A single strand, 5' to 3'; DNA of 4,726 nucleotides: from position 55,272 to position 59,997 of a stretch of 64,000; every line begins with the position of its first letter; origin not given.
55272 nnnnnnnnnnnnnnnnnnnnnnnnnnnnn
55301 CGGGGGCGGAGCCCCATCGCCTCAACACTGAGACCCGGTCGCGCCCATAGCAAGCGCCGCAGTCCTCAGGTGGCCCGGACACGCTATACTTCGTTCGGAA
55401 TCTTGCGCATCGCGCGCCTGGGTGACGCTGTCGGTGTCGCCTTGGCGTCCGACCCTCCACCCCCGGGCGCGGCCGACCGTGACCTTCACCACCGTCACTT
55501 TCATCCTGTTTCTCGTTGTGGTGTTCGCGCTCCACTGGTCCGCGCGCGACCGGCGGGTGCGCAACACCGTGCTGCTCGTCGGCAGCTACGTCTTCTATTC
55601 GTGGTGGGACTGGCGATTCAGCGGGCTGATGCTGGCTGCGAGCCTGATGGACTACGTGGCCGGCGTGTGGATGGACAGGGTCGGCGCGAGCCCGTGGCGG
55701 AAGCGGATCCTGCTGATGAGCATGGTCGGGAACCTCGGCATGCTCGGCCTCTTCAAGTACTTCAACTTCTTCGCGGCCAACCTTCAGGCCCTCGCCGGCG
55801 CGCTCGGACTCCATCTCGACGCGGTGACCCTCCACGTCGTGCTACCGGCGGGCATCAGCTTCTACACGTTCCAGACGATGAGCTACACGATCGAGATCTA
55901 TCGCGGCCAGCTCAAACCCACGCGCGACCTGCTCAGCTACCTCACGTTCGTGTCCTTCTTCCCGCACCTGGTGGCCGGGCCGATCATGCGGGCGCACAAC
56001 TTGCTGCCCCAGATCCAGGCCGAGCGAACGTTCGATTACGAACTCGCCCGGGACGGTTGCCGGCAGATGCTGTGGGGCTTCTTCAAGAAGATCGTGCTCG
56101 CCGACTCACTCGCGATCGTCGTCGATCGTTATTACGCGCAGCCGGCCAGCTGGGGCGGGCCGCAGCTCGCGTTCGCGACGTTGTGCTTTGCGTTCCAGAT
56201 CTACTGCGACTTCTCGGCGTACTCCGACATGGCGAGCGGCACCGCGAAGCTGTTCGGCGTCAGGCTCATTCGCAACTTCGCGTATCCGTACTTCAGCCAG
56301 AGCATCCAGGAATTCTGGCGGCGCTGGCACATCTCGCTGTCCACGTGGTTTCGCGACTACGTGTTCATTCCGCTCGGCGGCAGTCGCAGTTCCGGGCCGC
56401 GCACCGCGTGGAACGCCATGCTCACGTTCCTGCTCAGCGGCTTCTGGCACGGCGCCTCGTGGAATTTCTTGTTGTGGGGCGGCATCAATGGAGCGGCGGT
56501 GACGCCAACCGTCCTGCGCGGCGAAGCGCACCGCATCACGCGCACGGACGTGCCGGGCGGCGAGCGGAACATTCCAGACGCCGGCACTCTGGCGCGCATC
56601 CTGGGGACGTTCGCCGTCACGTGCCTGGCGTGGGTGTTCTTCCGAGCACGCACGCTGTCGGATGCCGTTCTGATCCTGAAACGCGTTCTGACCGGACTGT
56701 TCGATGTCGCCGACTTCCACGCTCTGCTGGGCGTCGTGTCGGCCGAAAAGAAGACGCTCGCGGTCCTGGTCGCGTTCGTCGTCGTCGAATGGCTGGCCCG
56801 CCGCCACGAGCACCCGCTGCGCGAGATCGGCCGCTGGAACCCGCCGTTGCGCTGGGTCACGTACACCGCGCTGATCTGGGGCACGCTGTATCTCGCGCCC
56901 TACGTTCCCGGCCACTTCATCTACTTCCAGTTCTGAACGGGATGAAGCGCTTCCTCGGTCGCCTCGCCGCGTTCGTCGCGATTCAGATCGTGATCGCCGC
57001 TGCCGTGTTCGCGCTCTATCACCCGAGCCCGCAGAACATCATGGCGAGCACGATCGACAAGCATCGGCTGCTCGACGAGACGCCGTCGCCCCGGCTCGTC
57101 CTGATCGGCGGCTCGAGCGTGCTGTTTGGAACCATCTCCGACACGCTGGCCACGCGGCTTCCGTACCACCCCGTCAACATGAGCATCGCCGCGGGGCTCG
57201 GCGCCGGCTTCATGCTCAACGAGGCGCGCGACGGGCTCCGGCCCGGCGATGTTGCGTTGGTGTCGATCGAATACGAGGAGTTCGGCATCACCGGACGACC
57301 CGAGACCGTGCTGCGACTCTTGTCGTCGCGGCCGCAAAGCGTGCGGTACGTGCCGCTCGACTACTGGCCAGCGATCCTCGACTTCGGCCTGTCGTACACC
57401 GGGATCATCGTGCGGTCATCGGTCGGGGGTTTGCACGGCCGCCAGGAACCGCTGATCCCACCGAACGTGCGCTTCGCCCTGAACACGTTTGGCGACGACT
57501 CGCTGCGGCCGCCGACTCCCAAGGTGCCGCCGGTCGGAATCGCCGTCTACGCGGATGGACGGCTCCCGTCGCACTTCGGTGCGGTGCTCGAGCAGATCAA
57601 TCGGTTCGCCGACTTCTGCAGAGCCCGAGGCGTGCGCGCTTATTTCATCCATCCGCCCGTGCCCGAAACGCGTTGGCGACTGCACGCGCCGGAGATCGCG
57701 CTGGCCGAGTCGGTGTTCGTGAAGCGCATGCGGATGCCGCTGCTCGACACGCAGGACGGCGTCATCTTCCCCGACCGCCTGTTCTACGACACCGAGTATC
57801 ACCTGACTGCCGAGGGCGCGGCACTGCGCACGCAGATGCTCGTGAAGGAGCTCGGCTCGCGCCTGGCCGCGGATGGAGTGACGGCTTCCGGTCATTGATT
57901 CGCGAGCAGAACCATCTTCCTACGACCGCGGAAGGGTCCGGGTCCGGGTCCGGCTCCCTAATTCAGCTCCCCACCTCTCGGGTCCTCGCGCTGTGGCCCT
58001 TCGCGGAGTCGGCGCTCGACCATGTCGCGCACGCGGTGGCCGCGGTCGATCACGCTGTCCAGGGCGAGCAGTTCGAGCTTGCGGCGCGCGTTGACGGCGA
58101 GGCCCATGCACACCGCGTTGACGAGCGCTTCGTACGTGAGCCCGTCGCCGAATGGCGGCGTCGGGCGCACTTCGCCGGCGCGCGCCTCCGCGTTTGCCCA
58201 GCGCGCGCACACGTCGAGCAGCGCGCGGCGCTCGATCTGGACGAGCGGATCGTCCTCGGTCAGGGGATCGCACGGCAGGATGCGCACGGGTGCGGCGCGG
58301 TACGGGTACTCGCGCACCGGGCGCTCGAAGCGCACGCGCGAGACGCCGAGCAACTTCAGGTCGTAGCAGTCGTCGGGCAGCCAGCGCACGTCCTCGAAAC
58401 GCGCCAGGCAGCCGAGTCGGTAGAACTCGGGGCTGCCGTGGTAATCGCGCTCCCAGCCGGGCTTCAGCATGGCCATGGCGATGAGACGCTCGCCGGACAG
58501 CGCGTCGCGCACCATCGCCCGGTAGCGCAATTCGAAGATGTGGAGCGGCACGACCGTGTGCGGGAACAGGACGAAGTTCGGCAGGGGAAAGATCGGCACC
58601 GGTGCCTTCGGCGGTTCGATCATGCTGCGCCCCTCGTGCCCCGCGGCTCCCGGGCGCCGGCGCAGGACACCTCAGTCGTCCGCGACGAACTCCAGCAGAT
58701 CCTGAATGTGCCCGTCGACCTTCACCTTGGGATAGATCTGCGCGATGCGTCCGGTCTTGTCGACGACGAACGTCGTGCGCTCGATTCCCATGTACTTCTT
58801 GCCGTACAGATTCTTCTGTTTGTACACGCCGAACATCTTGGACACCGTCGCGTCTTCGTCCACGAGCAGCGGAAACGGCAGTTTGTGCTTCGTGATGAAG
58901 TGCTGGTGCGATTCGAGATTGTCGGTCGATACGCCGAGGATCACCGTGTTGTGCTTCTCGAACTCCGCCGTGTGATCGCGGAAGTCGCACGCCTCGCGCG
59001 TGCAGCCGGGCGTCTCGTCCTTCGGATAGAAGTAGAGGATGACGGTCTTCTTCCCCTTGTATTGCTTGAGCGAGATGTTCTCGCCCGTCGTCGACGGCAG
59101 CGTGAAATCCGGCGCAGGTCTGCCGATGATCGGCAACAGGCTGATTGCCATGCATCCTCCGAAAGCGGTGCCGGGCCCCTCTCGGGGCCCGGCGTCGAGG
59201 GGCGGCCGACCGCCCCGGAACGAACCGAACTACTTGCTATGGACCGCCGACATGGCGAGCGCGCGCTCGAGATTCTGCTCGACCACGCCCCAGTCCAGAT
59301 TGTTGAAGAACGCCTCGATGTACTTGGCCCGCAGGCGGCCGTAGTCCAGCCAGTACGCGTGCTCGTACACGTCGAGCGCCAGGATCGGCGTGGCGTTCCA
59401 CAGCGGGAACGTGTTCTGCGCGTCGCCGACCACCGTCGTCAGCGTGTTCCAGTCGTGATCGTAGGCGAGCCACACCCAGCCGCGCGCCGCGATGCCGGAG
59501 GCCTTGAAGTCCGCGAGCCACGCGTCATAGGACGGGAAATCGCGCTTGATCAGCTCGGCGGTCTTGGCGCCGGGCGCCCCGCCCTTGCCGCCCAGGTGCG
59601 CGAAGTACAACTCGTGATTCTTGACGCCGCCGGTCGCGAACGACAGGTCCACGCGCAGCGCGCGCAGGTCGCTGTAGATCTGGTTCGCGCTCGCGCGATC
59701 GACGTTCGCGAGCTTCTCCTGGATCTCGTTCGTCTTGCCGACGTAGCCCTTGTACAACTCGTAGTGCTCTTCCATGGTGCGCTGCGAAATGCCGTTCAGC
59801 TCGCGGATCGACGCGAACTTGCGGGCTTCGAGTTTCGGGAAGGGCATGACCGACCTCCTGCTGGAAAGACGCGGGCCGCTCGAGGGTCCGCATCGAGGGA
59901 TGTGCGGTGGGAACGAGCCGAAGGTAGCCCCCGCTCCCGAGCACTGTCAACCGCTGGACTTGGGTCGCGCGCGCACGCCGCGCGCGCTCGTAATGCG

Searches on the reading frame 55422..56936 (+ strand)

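Call 28: search_protein_families(library=pfam, proteins=[window:55422-56936:+], max_evalue=0.0001)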
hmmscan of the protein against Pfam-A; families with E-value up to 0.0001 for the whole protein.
window:55422-56936:+ (504 aa): 1 family
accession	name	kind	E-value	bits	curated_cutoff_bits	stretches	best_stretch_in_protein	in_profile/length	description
PF03062.24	MBOAT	-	9.9e-28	97.8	27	1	168-362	79-293/337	MBOAT, membrane-bound O-acyltransferase family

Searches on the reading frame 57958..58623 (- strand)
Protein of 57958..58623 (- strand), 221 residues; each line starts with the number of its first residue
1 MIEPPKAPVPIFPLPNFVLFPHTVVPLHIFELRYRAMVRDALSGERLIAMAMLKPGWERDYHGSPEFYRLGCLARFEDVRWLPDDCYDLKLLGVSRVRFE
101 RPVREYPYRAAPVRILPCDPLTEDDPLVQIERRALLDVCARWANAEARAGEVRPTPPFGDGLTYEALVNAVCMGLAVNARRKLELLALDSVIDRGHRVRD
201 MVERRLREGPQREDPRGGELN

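Call 28: search_protein_families(library=pfam, proteins=[window:57958-58623:-], max_evalue=0.0001)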
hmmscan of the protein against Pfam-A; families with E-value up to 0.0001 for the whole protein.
window:57958-58623:- (221 aa): 1 family
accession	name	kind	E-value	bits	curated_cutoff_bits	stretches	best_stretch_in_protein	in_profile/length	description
PF02190.22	LON_substr_bdg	-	1.1e-26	94.5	28.7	1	9-203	2-199/200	ATP-dependent protease La (LON) substrate-binding domain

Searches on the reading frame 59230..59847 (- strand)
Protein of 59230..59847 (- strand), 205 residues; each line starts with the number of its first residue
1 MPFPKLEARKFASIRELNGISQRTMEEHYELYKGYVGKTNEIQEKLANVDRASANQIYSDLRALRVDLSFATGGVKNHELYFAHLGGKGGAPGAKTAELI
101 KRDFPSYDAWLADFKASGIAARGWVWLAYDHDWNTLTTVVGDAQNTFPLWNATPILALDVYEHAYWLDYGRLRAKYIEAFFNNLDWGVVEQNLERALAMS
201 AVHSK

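Call 28: search_protein_families(library=pfam, proteins=[window:59230-59847:-], max_evalue=0.0001)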
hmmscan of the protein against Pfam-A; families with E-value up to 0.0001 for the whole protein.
window:59230-59847:- (205 aa): 2 families
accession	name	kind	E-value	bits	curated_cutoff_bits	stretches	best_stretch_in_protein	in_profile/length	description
PF02777.23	Sod_Fe_C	-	1.8e-25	89.4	20.9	1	94-192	3-102/102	Iron/manganese superoxide dismutases, C-terminal domain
PF00081.27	Sod_Fe_N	-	2.6e-07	31.4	27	1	20-85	18-81/82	Iron/manganese superoxide dismutases, alpha-hairpin domain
